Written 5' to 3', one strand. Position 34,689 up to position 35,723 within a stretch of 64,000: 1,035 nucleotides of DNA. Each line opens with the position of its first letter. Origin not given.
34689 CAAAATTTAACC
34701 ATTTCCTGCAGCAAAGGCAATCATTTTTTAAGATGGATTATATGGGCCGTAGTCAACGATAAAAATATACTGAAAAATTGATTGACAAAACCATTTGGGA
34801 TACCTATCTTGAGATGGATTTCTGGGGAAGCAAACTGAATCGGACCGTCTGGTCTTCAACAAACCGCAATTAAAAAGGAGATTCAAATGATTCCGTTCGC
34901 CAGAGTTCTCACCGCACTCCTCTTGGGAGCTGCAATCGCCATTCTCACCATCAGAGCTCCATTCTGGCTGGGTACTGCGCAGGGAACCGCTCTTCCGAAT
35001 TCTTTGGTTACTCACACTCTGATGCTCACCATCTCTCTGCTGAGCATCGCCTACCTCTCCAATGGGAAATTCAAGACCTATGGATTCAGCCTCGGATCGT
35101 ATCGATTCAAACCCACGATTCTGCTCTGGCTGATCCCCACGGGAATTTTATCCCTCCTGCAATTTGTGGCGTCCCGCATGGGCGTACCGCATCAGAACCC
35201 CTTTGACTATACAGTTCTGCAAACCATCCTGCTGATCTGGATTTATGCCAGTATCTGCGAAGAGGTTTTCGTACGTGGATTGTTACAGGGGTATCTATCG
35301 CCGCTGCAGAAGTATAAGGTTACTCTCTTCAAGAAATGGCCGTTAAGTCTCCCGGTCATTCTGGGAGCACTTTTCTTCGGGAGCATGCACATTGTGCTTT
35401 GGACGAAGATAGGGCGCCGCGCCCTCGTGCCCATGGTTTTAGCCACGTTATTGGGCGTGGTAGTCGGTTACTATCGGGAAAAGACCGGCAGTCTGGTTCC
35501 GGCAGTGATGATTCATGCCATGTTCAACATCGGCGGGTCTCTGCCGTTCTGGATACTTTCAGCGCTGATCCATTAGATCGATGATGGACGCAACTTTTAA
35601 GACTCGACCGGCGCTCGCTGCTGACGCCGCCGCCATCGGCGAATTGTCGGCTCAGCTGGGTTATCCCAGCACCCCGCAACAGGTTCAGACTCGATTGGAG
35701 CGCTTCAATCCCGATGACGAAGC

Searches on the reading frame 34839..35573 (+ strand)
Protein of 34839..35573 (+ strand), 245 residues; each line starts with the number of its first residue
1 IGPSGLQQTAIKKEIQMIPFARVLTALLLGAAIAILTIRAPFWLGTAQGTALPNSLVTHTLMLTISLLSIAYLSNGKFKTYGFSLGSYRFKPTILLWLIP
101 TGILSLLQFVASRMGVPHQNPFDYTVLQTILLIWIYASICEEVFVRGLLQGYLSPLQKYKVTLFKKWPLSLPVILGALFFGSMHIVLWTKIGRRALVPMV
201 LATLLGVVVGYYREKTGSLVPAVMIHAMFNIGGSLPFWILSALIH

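Call 95: search_protein_families(library=pfam, proteins=[window:34839-35573:+], max_evalue=0.0001)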
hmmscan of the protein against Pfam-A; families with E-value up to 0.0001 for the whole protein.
window:34839-35573:+ (245 aa): 1 family
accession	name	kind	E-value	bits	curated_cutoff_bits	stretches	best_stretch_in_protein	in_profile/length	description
PF02517.21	Rce1-like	-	1.7e-17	64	22.4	1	127-231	5-92/93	Type II CAAX prenyl endopeptidase Rce1-like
